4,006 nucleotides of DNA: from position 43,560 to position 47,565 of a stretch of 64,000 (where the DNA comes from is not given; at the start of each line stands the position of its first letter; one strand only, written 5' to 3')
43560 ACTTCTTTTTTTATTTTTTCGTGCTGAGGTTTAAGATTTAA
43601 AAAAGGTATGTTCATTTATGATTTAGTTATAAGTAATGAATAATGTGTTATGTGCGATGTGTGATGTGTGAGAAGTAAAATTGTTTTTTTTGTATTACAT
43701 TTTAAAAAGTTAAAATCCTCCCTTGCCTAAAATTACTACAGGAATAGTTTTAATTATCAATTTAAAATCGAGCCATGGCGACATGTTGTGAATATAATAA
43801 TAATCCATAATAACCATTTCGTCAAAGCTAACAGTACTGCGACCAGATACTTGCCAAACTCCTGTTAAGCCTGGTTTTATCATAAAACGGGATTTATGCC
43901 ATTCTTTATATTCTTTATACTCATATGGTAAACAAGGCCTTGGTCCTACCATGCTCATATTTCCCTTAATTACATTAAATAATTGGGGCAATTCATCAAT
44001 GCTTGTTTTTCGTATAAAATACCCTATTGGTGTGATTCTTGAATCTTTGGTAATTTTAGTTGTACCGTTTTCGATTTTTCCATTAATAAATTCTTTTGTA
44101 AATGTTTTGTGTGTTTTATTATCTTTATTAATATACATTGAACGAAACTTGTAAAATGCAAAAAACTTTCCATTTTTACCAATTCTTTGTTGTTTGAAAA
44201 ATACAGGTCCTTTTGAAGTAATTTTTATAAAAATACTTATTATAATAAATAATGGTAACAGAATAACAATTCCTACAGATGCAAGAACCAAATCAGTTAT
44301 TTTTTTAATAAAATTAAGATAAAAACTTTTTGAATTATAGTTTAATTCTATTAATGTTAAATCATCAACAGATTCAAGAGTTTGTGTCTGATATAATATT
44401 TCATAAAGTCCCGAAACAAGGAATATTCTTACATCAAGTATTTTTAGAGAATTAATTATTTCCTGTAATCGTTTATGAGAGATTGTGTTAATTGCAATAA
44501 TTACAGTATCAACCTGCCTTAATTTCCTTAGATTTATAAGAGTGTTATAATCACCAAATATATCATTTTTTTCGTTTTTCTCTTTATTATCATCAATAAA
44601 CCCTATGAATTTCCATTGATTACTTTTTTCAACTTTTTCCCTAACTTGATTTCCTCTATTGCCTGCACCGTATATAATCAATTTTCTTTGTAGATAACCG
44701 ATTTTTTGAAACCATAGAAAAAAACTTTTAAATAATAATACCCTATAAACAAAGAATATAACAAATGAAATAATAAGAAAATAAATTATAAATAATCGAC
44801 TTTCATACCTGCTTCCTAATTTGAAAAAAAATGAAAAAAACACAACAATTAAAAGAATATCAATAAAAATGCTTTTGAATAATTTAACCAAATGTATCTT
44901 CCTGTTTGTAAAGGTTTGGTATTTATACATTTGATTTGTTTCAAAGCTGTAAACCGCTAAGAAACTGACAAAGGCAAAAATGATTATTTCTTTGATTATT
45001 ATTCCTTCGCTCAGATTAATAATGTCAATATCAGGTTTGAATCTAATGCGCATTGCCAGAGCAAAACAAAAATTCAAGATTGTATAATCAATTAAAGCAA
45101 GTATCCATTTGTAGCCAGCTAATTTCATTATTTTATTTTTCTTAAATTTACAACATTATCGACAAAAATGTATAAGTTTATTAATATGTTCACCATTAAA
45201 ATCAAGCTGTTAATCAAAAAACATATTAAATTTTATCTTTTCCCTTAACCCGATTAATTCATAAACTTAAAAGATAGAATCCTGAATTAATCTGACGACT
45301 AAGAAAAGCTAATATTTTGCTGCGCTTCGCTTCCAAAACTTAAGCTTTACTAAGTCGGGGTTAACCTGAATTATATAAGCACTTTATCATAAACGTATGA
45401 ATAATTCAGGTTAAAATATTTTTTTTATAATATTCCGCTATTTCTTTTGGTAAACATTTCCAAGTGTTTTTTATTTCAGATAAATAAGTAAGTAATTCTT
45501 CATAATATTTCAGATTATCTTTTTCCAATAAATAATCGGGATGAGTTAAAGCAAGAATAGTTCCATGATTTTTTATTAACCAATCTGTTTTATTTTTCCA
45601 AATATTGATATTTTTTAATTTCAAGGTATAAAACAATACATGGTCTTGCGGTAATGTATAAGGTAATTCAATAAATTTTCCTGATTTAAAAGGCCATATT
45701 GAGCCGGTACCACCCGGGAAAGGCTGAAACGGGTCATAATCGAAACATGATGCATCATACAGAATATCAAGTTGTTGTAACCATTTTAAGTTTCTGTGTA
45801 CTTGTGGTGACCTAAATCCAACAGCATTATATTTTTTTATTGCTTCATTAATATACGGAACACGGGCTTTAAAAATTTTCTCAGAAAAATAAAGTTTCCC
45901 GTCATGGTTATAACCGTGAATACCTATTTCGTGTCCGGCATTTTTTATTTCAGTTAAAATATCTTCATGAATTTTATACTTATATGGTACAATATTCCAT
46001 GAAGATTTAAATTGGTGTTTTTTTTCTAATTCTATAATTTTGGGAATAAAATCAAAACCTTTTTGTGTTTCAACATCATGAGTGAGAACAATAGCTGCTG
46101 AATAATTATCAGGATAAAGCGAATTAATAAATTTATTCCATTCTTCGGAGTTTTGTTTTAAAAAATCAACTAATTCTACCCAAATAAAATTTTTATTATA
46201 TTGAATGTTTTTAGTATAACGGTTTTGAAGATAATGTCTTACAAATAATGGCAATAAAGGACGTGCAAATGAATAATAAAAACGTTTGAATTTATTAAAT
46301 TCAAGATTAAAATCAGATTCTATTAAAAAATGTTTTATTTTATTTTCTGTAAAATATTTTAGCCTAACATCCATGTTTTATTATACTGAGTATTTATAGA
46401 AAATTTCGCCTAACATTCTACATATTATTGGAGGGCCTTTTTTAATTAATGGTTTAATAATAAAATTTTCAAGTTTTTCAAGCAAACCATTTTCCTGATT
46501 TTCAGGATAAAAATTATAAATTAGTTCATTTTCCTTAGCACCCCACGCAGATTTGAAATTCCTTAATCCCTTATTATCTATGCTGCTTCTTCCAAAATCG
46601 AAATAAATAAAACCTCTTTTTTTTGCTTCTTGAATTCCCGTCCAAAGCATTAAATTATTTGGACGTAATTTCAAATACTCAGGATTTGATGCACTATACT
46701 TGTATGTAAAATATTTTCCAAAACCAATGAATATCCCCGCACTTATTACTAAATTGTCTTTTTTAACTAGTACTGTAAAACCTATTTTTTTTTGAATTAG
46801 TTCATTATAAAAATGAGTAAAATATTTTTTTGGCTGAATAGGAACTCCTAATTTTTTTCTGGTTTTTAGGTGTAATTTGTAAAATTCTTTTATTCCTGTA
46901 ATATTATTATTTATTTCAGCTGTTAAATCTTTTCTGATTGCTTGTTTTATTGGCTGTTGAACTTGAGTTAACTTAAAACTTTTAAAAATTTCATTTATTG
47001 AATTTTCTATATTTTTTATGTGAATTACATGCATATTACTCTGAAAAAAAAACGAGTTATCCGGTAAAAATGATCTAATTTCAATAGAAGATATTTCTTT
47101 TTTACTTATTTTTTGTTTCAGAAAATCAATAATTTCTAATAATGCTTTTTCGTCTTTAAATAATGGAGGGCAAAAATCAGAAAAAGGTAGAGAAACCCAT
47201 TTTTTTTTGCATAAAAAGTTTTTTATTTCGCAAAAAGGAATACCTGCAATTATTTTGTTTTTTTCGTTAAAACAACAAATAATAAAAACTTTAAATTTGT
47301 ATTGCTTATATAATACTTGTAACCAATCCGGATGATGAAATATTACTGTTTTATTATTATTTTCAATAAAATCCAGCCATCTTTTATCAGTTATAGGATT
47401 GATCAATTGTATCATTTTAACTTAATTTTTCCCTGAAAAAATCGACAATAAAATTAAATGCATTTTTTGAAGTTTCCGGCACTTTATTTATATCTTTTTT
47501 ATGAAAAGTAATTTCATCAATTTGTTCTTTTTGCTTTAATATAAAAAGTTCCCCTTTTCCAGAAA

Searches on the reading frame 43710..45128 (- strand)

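Call 18: search_protein_families(library=pfam, proteins=[window:43710-45128:-])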
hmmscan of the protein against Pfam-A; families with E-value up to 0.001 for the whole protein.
window:43710-45128:- (472 aa): 3 families
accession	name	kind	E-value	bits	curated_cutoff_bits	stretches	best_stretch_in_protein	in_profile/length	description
PF02397.22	Bac_transf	-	1.6e-65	220.4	27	1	275-466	1-178/179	Bacterial sugar transferase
PF13727.12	CoA_binding_3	-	5.3e-17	62.8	25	1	66-238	4-174/175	CoA-binding domain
PF17836.7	PglD_N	-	5e-09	37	23.4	1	149-214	1-66/78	PglD N-terminal domain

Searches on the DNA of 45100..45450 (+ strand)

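Call 12: search_rna_families(source=window, start=45100, end=45450, threshold=evalue, max_evalue=10)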
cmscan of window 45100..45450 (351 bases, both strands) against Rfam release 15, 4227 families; matches with E-value up to 10: 3.
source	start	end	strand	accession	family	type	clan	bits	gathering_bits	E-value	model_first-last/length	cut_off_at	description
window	45360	45415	-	RF04145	MIR8706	Gene; miRNA;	-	14.6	95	5.8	1-101/101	no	MIR8706 microRNA precursor family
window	45207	45222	-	RF01748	nuoG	Cis-reg;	-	13.4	33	2.7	1-43/43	no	nuoG RNA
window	45331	45399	+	RF02823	LPR69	Gene; sRNA;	-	12.6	40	5.4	1-82/82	no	Legionella RNA 69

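Call 40: search_dna_similar(query=window:45249-45410:+, collection=plasmids, mode=distant, max_evalue=0.001)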
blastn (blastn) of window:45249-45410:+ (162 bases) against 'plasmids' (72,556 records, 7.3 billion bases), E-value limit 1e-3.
No match.

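Call 41: search_dna_similar(query=window:45249-45410:+, collection=phages, mode=distant, max_evalue=0.001)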
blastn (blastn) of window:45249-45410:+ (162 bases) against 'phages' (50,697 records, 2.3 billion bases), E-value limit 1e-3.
No match.

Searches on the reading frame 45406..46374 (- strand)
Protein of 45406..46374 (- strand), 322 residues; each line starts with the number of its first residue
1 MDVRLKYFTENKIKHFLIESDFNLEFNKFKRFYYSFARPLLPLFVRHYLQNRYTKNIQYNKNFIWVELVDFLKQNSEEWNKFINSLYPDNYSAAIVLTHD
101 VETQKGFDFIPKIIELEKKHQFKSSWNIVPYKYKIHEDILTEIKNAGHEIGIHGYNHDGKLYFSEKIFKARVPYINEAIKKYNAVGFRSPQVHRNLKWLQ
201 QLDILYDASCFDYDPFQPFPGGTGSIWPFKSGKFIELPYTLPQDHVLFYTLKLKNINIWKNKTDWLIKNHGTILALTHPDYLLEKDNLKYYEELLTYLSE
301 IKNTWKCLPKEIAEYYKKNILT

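Call 18: search_protein_families(library=pfam, proteins=[window:45406-46374:-])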
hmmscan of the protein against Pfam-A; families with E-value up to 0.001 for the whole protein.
window:45406-46374:- (322 aa): 1 family
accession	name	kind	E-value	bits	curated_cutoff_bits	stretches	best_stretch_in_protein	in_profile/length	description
PF01522.26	Polysacc_deac_1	-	5.3e-07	30.1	23.1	1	94-182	8-93/124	Polysaccharide deacetylase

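Call 19: find_encoding_contigs(protein=window:45406-46374:-, flank=10000, max_places=10)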
Protein window:45406-46374:- (322 aa): 4 contigs read that carry it; 2 places shown.
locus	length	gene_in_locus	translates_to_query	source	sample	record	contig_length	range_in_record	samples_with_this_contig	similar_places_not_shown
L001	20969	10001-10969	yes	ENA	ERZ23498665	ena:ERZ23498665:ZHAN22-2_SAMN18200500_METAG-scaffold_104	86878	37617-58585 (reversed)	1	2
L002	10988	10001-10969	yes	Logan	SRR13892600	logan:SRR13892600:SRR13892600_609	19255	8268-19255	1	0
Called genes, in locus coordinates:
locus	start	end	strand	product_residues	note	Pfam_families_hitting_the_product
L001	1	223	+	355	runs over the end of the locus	PF00534:Glycos_transf_1, PF13692:Glyco_trans_1_4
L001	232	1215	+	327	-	PF10096:DUF2334 (faint), PF01522:Polysacc_deac_1 (faint)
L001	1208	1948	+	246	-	PF00106:adh_short, PF01370:Epimerase (weak), PF13561:adh_short_C2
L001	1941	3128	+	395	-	-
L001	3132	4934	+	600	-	PF13537:GATase_7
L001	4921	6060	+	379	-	PF13439:Glyco_transf_4, PF13579:Glyco_trans_4_4 (weak), PF00534:Glycos_transf_1, PF13692:Glyco_trans_1_4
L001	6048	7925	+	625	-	PF13522:GATase_6, PF13537:GATase_7, PF00733:Asn_synthase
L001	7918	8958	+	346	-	PF04007:DUF354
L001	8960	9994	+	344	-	PF13480:Acetyltransf_6, PF02388:FemAB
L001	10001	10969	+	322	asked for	PF01522:Polysacc_deac_1 (weak)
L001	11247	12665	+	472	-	PF13727:CoA_binding_3, PF17836:PglD_N, PF02397:Bac_transf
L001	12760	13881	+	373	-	PF00155:Aminotran_1_2 (weak), PF00266:Aminotran_5, PF01053:Cys_Met_Meta_PP (weak), PF01041:DegT_DnrJ_EryC1, PF01212:Beta_elim_lyase (weak)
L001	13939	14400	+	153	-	PF25084:LbH_EIF2B (weak), PF25087:GMPPB_C (weak), PF00132:Hexapep, PF14602:Hexapep_2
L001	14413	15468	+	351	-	PF01408:GFO_IDH_MocA, PF22725:GFO_IDH_MocA_C3, PF02894:GFO_IDH_MocA_C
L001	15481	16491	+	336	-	PF01408:GFO_IDH_MocA, PF02894:GFO_IDH_MocA_C, PF22725:GFO_IDH_MocA_C3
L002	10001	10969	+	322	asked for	PF01522:Polysacc_deac_1 (weak)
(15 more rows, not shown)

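Call 74: list_cluster_members(proteins=[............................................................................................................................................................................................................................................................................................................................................, window:45409-46374:-, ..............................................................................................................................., window:38937-39227:-, window:43713-45128:-])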
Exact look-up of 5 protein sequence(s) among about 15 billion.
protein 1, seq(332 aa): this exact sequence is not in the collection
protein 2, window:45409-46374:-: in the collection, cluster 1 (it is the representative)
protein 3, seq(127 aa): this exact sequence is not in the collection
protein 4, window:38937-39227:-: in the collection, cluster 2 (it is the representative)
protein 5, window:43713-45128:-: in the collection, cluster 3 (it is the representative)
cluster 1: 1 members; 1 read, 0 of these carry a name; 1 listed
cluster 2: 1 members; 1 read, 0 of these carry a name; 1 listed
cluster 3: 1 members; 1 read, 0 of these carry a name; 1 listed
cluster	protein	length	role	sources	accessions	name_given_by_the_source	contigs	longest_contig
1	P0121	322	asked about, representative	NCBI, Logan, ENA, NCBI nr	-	-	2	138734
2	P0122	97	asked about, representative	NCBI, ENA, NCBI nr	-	-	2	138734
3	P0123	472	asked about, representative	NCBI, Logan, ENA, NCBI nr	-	-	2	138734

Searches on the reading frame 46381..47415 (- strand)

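Call 18: search_protein_families(library=pfam, proteins=[window:46381-47415:-])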
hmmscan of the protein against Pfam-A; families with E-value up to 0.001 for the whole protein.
window:46381-47415:- (344 aa): 2 families
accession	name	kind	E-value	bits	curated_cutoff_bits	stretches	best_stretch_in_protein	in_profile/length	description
PF02388.22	FemAB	-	7.4e-11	41.9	24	1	218-302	302-389/406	FemAB family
PF13480.13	Acetyltransf_6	-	5.6e-08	33.5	22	1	174-277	30-137/143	Acetyltransferase (GNAT) domain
